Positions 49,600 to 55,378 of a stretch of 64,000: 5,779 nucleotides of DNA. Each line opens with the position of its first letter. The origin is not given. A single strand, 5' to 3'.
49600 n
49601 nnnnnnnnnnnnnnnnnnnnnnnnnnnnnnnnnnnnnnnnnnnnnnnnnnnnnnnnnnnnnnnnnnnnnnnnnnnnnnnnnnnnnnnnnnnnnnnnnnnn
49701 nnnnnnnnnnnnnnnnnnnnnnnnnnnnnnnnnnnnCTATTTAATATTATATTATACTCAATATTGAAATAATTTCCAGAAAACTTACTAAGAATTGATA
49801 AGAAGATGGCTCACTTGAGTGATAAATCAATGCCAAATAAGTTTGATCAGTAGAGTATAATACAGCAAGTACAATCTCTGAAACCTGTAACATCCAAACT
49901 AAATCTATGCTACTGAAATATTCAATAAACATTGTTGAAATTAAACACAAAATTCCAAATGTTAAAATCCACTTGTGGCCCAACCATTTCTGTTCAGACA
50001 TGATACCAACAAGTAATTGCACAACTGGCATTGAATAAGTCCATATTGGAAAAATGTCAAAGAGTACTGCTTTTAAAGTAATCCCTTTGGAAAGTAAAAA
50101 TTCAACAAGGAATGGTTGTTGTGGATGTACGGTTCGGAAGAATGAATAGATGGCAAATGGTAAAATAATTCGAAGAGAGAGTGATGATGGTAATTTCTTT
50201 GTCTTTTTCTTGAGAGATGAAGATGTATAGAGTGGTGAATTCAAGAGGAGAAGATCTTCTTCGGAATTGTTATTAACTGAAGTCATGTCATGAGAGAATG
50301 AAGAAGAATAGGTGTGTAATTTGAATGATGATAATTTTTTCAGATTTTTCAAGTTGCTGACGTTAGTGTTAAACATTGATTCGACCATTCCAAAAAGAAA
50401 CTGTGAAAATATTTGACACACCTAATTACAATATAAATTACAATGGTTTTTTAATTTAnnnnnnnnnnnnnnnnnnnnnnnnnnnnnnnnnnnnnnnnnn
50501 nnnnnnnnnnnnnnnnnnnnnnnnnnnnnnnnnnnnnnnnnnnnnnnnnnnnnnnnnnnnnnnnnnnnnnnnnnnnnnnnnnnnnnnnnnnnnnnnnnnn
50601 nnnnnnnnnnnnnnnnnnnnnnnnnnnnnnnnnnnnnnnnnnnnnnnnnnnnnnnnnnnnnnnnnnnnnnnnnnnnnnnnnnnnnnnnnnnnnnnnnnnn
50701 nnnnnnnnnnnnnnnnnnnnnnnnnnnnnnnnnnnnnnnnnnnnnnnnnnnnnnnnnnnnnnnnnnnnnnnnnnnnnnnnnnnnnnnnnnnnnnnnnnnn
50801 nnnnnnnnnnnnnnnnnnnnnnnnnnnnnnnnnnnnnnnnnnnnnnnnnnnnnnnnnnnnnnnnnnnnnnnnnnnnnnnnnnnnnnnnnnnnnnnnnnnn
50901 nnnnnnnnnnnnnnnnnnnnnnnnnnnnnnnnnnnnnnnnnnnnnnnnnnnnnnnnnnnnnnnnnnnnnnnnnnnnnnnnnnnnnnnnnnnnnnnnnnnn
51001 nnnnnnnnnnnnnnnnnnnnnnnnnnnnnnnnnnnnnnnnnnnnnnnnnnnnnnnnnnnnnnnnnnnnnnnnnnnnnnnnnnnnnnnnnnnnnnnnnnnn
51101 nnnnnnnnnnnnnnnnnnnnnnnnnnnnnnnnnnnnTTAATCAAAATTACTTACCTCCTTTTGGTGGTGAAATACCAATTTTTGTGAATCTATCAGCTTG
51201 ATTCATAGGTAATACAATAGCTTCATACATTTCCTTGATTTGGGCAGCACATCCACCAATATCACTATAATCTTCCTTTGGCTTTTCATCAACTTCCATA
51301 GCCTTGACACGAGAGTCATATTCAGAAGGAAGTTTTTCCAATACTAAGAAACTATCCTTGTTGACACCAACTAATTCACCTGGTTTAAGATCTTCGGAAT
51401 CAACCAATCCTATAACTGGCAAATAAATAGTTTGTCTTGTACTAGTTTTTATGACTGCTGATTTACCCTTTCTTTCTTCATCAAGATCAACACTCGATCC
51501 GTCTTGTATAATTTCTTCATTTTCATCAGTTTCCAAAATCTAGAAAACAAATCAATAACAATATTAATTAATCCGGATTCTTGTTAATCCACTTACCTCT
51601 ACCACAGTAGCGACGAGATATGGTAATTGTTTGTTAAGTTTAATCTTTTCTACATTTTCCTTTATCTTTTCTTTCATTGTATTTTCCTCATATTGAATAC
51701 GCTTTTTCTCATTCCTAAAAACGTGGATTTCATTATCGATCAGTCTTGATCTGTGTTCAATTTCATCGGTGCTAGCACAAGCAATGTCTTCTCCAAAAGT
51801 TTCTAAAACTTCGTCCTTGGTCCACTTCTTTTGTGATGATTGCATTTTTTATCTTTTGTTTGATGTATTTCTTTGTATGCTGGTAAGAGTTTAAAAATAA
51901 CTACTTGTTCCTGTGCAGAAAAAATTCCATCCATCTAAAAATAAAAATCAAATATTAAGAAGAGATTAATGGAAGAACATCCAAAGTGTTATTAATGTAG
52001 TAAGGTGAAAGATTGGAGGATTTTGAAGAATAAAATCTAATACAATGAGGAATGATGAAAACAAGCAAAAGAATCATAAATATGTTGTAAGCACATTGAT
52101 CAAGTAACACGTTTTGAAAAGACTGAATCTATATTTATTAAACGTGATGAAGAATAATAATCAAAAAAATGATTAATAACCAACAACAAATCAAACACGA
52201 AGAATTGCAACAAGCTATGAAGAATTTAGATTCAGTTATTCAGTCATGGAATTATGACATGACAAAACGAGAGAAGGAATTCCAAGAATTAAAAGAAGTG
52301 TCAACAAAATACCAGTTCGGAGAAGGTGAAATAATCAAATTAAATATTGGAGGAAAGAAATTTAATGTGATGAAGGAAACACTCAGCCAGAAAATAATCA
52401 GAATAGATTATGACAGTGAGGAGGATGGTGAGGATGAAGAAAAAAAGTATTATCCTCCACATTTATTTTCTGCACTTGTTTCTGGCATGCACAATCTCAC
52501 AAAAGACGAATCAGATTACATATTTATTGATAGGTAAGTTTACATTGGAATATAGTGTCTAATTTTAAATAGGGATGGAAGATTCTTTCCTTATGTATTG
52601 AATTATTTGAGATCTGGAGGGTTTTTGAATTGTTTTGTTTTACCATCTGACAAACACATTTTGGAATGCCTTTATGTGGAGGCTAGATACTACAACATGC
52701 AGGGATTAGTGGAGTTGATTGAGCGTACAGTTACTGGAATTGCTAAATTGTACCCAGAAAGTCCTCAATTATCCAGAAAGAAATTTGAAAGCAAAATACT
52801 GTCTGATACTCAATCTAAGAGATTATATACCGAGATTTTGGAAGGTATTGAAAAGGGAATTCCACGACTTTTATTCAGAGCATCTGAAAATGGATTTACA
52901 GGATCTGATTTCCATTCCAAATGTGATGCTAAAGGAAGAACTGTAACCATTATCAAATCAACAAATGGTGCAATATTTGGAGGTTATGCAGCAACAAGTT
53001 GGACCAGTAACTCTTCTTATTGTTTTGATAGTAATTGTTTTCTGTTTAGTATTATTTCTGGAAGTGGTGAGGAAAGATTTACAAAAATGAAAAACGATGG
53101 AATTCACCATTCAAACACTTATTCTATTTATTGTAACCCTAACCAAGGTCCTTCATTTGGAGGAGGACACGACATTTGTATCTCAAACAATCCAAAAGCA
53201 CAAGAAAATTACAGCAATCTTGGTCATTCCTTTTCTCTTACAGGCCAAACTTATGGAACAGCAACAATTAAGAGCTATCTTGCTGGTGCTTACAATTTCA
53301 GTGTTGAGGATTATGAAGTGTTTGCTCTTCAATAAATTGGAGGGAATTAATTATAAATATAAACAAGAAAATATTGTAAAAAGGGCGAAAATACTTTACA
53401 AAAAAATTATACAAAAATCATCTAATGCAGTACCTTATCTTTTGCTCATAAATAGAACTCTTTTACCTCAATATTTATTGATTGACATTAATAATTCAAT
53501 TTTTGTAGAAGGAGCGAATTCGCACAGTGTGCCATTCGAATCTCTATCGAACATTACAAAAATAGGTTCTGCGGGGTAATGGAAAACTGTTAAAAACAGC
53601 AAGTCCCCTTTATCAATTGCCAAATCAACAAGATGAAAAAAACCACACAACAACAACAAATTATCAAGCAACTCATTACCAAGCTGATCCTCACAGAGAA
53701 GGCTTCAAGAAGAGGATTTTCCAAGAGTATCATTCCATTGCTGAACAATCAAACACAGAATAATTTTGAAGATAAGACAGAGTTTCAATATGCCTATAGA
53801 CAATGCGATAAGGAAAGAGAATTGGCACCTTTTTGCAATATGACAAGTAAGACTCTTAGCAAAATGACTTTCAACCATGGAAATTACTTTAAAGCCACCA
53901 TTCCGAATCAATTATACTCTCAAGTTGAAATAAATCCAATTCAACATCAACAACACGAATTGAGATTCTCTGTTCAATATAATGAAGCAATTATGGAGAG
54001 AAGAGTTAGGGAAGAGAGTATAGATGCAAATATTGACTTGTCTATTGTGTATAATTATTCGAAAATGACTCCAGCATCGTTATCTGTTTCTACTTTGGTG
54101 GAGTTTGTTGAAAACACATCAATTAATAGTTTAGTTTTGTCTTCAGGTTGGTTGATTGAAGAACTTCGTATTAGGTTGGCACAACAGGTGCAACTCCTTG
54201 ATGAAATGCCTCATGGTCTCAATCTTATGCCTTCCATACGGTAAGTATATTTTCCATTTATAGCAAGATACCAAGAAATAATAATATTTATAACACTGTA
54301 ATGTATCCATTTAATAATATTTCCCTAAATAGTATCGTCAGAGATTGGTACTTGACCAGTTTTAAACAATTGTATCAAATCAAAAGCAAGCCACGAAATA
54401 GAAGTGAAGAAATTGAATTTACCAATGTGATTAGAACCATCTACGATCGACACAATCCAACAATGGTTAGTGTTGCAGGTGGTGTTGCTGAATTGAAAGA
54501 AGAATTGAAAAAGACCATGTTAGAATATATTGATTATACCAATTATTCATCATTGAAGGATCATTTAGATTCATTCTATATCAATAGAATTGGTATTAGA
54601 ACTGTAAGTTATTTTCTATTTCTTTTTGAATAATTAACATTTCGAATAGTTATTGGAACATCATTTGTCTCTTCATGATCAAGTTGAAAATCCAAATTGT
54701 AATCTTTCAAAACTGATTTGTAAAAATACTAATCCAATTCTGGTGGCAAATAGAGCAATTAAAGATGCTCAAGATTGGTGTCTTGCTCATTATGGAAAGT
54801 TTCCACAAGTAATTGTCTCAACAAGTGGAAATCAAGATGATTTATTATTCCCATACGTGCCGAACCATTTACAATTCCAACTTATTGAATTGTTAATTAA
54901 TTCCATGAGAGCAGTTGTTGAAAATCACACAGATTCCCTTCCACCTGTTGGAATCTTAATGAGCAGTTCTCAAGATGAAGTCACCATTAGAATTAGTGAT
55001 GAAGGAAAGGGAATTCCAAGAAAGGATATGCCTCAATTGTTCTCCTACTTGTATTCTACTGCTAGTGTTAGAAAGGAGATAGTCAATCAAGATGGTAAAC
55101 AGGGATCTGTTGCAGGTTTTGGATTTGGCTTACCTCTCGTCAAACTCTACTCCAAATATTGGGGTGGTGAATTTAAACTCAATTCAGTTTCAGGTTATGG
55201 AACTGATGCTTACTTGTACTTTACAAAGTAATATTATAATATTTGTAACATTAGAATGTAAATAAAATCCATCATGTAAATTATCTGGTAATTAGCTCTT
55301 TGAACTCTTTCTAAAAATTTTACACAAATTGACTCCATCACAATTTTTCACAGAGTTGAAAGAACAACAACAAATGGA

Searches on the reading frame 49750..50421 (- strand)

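Call 56: search_protein_families(library=pfam, proteins=[window:49750-50421:-], max_evalue=0.001)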
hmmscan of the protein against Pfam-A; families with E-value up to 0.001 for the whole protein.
window:49750-50421:- (224 aa): 1 family
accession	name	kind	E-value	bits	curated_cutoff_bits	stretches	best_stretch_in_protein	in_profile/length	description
PF01770.24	Folate_carrier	-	1.9e-15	57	27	1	89-214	10-133/412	Reduced folate carrier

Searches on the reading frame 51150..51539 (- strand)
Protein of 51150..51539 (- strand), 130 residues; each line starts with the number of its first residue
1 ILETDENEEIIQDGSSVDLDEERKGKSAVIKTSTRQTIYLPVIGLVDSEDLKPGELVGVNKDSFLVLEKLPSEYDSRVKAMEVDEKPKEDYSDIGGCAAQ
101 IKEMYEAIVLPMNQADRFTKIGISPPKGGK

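Call 56: search_protein_families(library=pfam, proteins=[window:51150-51539:-], max_evalue=0.001)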
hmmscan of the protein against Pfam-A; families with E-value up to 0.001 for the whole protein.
window:51150-51539:- (130 aa): 1 family
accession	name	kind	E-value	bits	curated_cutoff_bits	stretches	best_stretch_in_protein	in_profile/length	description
PF16450.11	Prot_ATP_ID_OB_C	-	2.8e-10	40.3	23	1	26-71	11-56/56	Proteasomal ATPase OB C-terminal domain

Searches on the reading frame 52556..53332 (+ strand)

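Call 56: search_protein_families(library=pfam, proteins=[window:52556-53332:+], max_evalue=0.001)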
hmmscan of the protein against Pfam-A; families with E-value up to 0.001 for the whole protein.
window:52556-53332:+ (259 aa): 1 family
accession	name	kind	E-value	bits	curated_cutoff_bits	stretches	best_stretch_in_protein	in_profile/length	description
PF07534.22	TLD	-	6.8e-27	94.9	24.5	1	77-258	3-169/170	TLDc domain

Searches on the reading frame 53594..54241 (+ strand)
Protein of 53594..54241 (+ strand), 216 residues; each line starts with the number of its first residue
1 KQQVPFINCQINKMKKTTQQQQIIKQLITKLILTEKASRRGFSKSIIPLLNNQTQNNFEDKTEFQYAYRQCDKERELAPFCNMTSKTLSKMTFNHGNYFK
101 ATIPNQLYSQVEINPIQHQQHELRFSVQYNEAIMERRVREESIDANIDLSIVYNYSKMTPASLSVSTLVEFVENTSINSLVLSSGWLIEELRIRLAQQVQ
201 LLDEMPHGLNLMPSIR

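Call 56: search_protein_families(library=pfam, proteins=[window:53594-54241:+], max_evalue=0.001)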
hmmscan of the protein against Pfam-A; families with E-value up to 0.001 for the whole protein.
window:53594-54241:+ (216 aa): 1 family
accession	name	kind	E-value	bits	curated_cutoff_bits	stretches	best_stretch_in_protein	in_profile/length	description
PF10436.14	BCDHK_Adom3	-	8.8e-07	29.4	24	1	163-216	2-55/160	Mitochondrial branched-chain alpha-ketoacid dehydrogenase kinase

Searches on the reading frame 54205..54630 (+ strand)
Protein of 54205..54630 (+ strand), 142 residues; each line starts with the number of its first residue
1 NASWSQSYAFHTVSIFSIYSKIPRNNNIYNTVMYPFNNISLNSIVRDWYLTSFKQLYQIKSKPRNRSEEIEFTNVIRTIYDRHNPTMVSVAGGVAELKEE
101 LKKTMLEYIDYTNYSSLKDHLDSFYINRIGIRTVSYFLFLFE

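Call 56: search_protein_families(library=pfam, proteins=[window:54205-54630:+], max_evalue=0.001)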
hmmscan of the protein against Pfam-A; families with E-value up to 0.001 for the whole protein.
window:54205-54630:+ (142 aa): 1 family
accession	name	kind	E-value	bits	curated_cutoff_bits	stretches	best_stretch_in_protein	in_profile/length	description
PF10436.14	BCDHK_Adom3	-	9.9e-17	61.7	24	1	44-134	56-135/160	Mitochondrial branched-chain alpha-ketoacid dehydrogenase kinase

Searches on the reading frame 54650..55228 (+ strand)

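Call 56: search_protein_families(library=pfam, proteins=[window:54650-55228:+], max_evalue=0.001)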
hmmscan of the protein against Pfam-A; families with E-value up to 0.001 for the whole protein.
window:54650-55228:+ (193 aa): 2 families
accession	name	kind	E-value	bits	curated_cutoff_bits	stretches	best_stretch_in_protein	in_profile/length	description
PF02518.31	HATPase_c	-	1.2e-13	51.9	26.4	1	72-191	4-107/111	Histidine kinase-, DNA gyrase B-, and HSP90-like ATPase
PF13589.12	HATPase_c_3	-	0.00012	22.5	25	1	78-161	7-86/137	Histidine kinase-, DNA gyrase B-, and HSP90-like ATPase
